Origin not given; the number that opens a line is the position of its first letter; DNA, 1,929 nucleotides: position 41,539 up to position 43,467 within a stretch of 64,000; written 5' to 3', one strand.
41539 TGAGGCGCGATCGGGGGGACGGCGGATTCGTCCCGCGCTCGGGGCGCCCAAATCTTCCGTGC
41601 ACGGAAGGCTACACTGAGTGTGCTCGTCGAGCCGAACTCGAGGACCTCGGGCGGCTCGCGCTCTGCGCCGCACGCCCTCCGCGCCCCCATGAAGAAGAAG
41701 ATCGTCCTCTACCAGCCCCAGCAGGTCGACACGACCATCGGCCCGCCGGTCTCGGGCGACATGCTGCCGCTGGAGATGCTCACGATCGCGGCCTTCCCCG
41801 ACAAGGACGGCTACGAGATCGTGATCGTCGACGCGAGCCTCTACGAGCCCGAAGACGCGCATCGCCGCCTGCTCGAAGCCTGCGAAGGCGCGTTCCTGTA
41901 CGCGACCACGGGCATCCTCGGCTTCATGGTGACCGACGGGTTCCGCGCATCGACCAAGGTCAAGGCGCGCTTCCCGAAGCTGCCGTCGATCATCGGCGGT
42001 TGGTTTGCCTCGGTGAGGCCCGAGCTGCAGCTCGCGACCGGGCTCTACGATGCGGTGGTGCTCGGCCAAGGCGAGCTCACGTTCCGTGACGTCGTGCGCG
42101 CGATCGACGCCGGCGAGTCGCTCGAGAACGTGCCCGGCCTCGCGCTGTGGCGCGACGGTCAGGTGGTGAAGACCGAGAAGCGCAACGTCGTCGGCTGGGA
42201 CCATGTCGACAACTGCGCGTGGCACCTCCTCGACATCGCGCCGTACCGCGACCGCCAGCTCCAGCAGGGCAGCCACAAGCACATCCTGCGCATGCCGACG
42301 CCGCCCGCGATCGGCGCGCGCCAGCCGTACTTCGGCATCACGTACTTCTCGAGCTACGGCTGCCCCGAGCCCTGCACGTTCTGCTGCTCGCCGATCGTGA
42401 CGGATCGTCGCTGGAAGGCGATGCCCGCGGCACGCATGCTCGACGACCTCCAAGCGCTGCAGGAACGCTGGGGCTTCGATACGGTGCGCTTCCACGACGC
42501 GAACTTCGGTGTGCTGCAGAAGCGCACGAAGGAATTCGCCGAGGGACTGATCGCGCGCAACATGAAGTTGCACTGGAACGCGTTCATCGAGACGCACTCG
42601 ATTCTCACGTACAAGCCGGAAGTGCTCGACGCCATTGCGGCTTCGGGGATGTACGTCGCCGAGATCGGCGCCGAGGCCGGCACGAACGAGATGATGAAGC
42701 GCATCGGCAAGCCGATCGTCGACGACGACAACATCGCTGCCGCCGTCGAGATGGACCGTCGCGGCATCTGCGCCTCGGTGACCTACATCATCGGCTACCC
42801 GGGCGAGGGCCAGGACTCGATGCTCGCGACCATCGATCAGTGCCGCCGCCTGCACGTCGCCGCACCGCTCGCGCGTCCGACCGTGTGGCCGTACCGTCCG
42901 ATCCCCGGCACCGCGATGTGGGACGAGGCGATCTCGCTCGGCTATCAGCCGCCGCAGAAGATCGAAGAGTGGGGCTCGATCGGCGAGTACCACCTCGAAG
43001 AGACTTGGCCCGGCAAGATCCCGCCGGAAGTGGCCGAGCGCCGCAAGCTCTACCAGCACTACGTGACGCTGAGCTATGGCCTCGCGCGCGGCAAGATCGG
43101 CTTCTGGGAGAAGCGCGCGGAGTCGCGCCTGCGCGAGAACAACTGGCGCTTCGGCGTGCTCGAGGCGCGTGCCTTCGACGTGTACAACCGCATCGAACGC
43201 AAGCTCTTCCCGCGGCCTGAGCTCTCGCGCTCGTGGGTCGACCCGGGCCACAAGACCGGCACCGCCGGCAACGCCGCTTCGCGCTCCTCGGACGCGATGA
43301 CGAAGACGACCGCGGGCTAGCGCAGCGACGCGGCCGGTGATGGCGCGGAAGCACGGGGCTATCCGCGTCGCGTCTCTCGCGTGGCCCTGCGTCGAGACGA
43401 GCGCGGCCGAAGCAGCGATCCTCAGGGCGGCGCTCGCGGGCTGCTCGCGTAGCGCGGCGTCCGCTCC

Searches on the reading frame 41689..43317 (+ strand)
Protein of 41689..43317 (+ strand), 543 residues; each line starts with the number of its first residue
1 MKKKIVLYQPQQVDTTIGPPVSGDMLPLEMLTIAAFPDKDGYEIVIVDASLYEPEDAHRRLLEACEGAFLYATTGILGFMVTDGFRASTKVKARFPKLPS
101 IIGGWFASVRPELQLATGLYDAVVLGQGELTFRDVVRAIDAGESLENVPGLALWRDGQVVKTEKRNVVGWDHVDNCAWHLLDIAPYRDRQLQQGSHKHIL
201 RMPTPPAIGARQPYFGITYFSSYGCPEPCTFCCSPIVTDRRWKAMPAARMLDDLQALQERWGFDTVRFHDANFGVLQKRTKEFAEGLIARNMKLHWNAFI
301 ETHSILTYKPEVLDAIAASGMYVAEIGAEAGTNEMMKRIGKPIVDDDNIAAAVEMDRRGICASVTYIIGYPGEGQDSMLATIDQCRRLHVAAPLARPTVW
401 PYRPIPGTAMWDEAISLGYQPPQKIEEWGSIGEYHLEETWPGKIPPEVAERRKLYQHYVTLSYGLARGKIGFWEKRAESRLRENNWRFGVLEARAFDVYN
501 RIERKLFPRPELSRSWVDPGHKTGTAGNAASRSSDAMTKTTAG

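Call 10: search_protein_families(library=pfam, proteins=[window:41689-43317:+], max_evalue=0.01)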
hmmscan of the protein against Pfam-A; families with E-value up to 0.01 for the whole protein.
window:41689-43317:+ (543 aa): 2 families
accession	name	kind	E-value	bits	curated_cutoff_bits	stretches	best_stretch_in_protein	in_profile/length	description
PF04055.27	Radical_SAM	-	2.4e-12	47.8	29.5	1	221-384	3-165/166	Radical SAM superfamily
PF02310.24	B12-binding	-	1e-05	25.8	32.1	1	21-135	8-120/121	B12 binding domain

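Call 11: search_protein_families(library=ncbifam, proteins=[window:41689-43317:+], max_evalue=0.01)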
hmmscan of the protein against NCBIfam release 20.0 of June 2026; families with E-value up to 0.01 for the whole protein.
window:41689-43317:+ (543 aa): 19 families
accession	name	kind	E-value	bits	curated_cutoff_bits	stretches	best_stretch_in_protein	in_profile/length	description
TIGR04072.2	rSAM_ladder_B12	equivalog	4.2e-24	85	360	1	223-392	187-353/443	lipid biosynthesis B12-binding/radical SAM protein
NF050148.1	rSAM_ApyD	equivalog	1.6e-22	79.7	750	1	223-414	206-393/645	RiPP biosynthesis radical SAM protein ApyD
TIGR03471.1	HpnJ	equivalog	1.4e-21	76.9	577.6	1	85-424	85-397/472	hopanoid biosynthesis associated radical SAM protein HpnJ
NF038361.1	rSAM_Sden_1168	equivalog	2e-21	76.2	575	1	91-418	164-477/560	Sden_1168 family B12-binding radical SAM P-methyltransferase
TIGR04479.1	bcpD_PhpK_rSAM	subfamily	1e-20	73.6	600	1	221-387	246-408/504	PhpK family radical SAM P-methyltransferase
TIGR02026.1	BchE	equivalog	4.5e-19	68.7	481.35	2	222-383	200-360/497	magnesium-protoporphyrin IX monomethyl ester anaerobic oxidative cyclase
TIGR04014.1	B12_SAM_MJ_0865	equivalog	1.9e-17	63.2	360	2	223-417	167-361/434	methyl-coenzyme M reductase glutamine C-methyltransferase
TIGR04013.1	B12_SAM_MJ_1487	hypoth_equivalog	8.2e-16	57.8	251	2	87-168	59-136/382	TIGR04013 family B12-binding domain/radical SAM domain-containing protein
TIGR04367.1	HpnR_B12_rSAM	equivalog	2.8e-15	55.8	650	2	208-373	180-337/490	hopanoid C-3 methylase HpnR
NF033070.1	rSAM_AprD4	equivalog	3.8e-14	52.4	500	1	219-418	199-394/456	AprD4 family radical SAM diol-dehydratase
TIGR03975.1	rSAM_ocin_1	subfamily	2.8e-13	49.3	281.85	1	89-388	149-430/606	RiPP maturation radical SAM C-methyltransferase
TIGR04385.1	B12_rSAM_cofa1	equivalog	1.1e-12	48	450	1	222-379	201-355/438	B12 lower ligand biosynthesis radical SAM protein BzaD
NF033712.0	B12_rSAM_KedN5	subfamily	4.1e-10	38.5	700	1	223-384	202-366/624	KedN5 family methylcobalamin-dependent radical SAM C-methyltransferase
NF045585.1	rSAM_slr0320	equivalog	1.1e-08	34.1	775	1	219-339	238-358/511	photosystem II high light acclimation radical SAM protein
TIGR04295.1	B12_rSAM_oligo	hypoth_equivalog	3.1e-08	32.7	400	1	101-351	105-325/422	TIGR04295 family B12-binding domain-containing radical SAM protein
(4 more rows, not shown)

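Call 12: find_homologous_proteins(query=window:41689-43317:+, max_evalue=1e-10)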
Query window:41689-43317:+ (543 aa): 735 proteins with E <= 1e-10 among 8000 candidates; the best 120 are listed.
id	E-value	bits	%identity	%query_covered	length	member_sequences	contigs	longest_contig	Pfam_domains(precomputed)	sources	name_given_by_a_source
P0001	0.0e+0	1186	92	100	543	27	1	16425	PF04055.28,PF02310.25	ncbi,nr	ncbi:MAG: radical SAM protein [Planctomycetota bacterium]|nr:radical SAM protein [Planctomycetota ba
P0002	0.0e+0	1181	91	100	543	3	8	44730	PF04055.28,PF02310.25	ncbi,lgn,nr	ncbi:MAG: B12-binding domain-containing radical SAM protein [Planctomycetaceae bacterium]|nr:B12-bin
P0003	0.0e+0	1116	85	100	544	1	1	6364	PF04055.28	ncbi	-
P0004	0.0e+0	1111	86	100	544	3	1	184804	PF04055.28,PF02310.25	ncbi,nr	ncbi:MAG: B12-binding domain-containing radical SAM protein [Planctomycetes bacterium]|nr:B12-bindin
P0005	0.0e+0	1098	84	100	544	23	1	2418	PF04055.28,PF02310.25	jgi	-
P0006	0.0e+0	1083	83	100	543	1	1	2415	PF04055.28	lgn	-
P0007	0.0e+0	1072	83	100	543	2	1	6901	PF04055.28,PF02310.25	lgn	-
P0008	0.0e+0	1068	82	100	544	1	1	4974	PF04055.28,PF02310.25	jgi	jgi:radical SAM superfamily enzyme YgiQ (UPF0313 family)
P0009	0.0e+0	1050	81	100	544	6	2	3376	PF04055.28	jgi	jgi:radical SAM superfamily enzyme YgiQ (UPF0313 family)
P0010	0.0e+0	1047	81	100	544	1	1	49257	PF04055.28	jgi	jgi:radical SAM superfamily enzyme YgiQ (UPF0313 family)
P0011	0.0e+0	1046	81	100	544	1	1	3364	PF04055.28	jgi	jgi:radical SAM superfamily enzyme YgiQ (UPF0313 family)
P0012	0.0e+0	1043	80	100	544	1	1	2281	PF04055.28,PF02310.25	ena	-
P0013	0.0e+0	1043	80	100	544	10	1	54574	PF04055.28,PF02310.25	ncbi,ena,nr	ncbi:MAG TPA: radical SAM protein [Planctomycetota bacterium]|nr:radical SAM protein [Planctomycetot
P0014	0.0e+0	1041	80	100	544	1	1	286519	PF04055.28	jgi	jgi:radical SAM superfamily enzyme YgiQ (UPF0313 family)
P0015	0.0e+0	1037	80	100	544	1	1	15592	PF04055.28,PF02310.25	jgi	jgi:radical SAM superfamily enzyme YgiQ (UPF0313 family)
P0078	2.8e-265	899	69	100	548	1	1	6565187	PF04055.28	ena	-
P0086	4.1e-264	895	69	100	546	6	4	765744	PF04055.28,PF02310.25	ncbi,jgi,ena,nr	ncbi:MAG: B12-binding domain-containing radical SAM protein [Planctomycetes bacterium]|nr:B12-bindin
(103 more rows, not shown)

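Call 14: find_related_loci(query=A1, collection=genome_contigs, flank=8000)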
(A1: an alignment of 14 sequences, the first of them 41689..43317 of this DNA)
Query A1 (543 aa) in genome_contigs; peptide patterns used: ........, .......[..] (x = any residue, [..] = any of these).
161 stretches matched a pattern; 124 encode a relative of the query (tblastn E <= 1e-3); the best 80 are kept; 80 distinct loci.
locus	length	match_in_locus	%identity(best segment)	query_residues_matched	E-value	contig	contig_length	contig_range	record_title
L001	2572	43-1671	99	1-543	0e+0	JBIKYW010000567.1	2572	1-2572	MAG: Planctomycetota bacterium isolate ME2015-10-18_3300034355_group6_bin140 Rohwer_bin1769_scaffold_48555_c1, whole gen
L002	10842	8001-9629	96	1-543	0e+0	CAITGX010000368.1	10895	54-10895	MAG: uncultured planctomycete isolate Erken-D4_bin-1070 genome assembly, contig: bin-1070:368/487, whole genome shotgun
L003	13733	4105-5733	94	1-543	0e+0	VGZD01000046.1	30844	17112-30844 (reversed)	MAG: Planctomycetota bacterium isolate M_DeepCast_65m_m2_061 M_DeepCast_65m_m2_061_Ga0194120_10002596, whole genome shot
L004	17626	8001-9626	94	2-543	0e+0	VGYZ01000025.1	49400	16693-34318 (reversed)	MAG: Planctomycetota bacterium isolate M_DeepCast_50m_m2_137 M_DeepCast_50m_m2_137_Ga0194121_10000998, whole genome shot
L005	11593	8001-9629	91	1-543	0e+0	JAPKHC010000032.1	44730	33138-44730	MAG: Planctomycetota bacterium isolate PDA_C_MAG.29 MAG.29_32, whole genome shotgun sequence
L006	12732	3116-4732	91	1-539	0e+0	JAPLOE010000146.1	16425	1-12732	MAG: Planctomycetota bacterium isolate LacPavin_0920_WC70_MAG_70_9 LacPavin_0920_WC70_scaffold_1078629, whole genome sho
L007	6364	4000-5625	85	2-543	0e+0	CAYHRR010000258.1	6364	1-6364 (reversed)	MAG TPA_asm: uncultured Planctomycetaceae bacterium isolate ERP119705_co14_42 genome assembly, contig: NODE_21492_length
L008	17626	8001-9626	86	2-543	0e+0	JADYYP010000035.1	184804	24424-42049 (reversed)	MAG: Planctomycetota bacterium isolate SJ533 c_000000947809, whole genome shotgun sequence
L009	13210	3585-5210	85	2-543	0e+0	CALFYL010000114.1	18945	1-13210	MAG TPA_asm: uncultured Planctomycetia bacterium isolate SRR6227243_bin.141_CONCOCT_v1.1_MAG genome assembly, contig: ER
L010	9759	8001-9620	84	2-541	0e+0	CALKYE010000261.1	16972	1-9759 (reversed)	MAG TPA_asm: uncultured Planctomycetia bacterium isolate SRR6227243_bin.49_CONCOCT_v1.1_MAG genome assembly, contig: ERZ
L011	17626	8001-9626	84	2-543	0e+0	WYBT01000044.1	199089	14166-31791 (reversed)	MAG: Planctomycetaceae bacterium isolate PLA3 k127_583169, whole genome shotgun sequence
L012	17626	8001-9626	85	2-543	0e+0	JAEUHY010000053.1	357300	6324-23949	MAG: Planctomycetota bacterium isolate new MAG-29 k141_1796620, whole genome shotgun sequence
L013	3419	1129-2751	79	3-543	0e+0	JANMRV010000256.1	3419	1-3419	MAG: Planctomycetota bacterium isolate SOY_30_concoct_206_sub SOY_30_k141_4132217, whole genome shotgun sequence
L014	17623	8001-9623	79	3-543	0e+0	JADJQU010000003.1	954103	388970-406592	MAG: Planctomycetota bacterium isolate Fred_18-Q3-R57-64_MAXAC.309 tig00003197-10-9509800, whole genome shotgun sequence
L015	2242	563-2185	79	3-543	0e+0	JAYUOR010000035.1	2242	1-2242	MAG: Planctomycetota bacterium isolate GL103_UP_concoct_68 GL103_UP_concoct_68_34, whole genome shotgun sequence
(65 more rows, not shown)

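Call 17: find_encoding_contigs(protein=P0078, flank=10000, max_places=2)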
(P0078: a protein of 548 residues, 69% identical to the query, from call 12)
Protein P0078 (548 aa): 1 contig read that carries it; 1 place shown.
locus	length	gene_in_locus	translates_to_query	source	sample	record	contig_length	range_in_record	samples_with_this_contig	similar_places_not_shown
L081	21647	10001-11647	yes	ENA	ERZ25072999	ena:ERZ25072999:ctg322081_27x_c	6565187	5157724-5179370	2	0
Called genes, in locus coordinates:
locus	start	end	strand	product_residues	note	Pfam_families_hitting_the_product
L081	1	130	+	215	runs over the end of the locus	-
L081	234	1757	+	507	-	PF00370:FGGY_N, PF02782:FGGY_C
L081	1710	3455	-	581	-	PF00884:Sulfatase, PF01663:Phosphodiest, PF16347:SGSH_C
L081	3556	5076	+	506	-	PF02120:Flg_hook (weak)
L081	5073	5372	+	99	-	PF01312:Bac_export_2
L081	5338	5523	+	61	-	-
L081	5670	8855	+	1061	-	-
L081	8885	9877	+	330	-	PF04166:PdxA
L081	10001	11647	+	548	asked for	PF04055:Radical_SAM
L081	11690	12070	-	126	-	-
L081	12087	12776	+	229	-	PF00583:Acetyltransf_1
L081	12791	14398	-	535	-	PF00884:Sulfatase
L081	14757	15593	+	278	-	PF00535:Glycos_transf_2, PF13641:Glyco_tranf_2_3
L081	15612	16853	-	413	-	PF01656:CbiA, PF06564:CBP_BcsQ (weak), PF10609:ParA (faint), PF13614:AAA_31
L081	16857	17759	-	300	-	PF00072:Response_reg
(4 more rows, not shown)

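Call 18: find_encoding_contigs(protein=P0086, flank=10000, max_places=2)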
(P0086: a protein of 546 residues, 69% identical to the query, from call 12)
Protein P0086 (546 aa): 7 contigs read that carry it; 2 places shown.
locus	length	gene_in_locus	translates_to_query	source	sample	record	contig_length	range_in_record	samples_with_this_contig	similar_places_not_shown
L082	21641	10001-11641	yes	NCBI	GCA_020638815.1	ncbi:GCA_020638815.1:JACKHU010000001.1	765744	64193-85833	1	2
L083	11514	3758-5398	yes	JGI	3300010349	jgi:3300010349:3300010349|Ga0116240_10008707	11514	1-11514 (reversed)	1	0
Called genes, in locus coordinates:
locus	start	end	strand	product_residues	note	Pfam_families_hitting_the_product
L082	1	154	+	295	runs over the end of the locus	PF12146:Hydrolase_4, PF00561:Abhydrolase_1, PF12697:Abhydrolase_6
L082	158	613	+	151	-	-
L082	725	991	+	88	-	PF03150:CCP_MauG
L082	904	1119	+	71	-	-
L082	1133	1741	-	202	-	PF00881:Nitroreductase, PF14512:TM1586_NiRdase (faint)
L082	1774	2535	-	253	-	PF06314:ADC (weak), PF09844:DUF2071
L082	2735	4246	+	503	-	PF06039:Mqo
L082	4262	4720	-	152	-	PF03652:RuvX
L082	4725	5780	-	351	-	PF00483:NTP_transferase, PF12804:NTP_transf_3, PF22640:ManC_GMP_beta-helix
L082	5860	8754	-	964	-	PF00675:Peptidase_M16, PF05193:Peptidase_M16_C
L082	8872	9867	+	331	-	PF04166:PdxA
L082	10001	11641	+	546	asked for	PF02310:B12-binding (weak), PF04055:Radical_SAM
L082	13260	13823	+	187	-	PF01872:RibD_C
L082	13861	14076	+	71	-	-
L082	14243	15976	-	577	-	PF01839:FG-GAP (weak), PF13517:FG-GAP_3 (weak)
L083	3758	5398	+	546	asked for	PF02310:B12-binding (weak), PF04055:Radical_SAM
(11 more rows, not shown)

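Call 24: search_solved_structures(query=A1, max_evalue=0.01, show_alignments=1)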
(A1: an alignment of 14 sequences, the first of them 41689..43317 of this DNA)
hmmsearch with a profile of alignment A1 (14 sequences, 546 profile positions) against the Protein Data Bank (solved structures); distinct sequences matched with E-value up to 0.01: 5.
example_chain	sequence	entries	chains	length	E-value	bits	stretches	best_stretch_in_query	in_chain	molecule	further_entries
6fd2_B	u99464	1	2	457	1.3e-11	46.9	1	219-422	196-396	Putative apramycin biosynthetic oxidoreductase 4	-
9ccb_A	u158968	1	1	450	3.4e-07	32.3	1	225-418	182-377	Radical SAM core domain-containing protein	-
7kdx_A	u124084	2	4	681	5.1e-07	31.7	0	224-281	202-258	Methyltransferase TokK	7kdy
9n1b_A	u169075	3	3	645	1.4e-06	30.3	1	201-299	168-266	Radical SAM protein | Radical SAM enzyme CysS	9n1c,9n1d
5ul2_A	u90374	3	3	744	1.9e-06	29.8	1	206-369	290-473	OxsB protein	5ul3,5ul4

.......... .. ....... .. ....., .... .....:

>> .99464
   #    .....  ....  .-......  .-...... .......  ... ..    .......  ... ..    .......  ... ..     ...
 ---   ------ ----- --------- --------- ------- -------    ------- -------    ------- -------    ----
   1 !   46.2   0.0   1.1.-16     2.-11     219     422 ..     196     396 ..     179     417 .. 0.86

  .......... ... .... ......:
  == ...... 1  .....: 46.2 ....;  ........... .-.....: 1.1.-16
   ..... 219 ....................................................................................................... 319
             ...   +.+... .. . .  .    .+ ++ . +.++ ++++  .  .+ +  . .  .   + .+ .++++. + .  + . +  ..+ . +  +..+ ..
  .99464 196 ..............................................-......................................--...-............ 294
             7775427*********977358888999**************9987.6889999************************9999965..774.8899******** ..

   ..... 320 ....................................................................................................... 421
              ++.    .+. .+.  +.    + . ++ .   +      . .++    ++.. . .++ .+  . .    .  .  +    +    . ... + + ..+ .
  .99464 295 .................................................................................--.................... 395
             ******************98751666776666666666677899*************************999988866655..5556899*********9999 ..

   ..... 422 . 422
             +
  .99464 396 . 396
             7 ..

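Call 29: predict_structure(alignment_id=A1)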
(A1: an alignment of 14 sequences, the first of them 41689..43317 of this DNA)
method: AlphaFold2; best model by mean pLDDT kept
length: 543 residues; sequences in the alignment: 14
mean_pLDDT: 80.5   pTM: 0.84
mean pLDDT of the five models: 80.5, 75.7, 75.4, 74.9, 66.5
residues with pLDDT >= 90: 176; 70-90: 257; 50-70: 77; < 50: 33
segments of 3 or more residues with pLDDT < 50: 234-239, 512-533
pLDDT, mean of each block of 10 residues (from residue 1): 93 71 84 93 96 93 98 88 95 98 89 95 88 95 95 94 84 88 93 80 74 84 58 51 78 92 82 72 91 77 73 84 58 78 79 73 76 90 89 76 78 88 79 59 88 86 62 86 87 84 75 42 35 59 56
secondary structure, 60 per line:
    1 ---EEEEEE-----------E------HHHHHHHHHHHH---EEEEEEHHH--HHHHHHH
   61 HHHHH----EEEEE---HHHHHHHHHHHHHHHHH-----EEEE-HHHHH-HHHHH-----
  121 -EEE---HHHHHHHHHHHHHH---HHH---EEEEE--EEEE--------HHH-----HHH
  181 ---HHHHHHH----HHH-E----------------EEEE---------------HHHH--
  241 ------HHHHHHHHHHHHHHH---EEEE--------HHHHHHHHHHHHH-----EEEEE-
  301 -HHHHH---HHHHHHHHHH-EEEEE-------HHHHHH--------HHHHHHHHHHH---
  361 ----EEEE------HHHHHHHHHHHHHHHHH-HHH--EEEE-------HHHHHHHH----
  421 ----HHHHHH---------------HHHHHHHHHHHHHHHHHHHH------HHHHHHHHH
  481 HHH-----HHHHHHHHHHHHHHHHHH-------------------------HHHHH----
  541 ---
elements in order: E4-9 H28-39 E43-48 H54-65 E70-74 H78-94 E100-103 H105-109 H111-115 E122-124 H128-141 E151-155 E158-161 H184-190 E216-219 H235-238 H247-261 E265-268 H277-289 E295-299 H302-306 H310-319 E321-325 H333-338 H347-357 E365-368 H375-391 E398-401 H409-416 H425-430 H446-465 H472-483 H489-506 H532-536
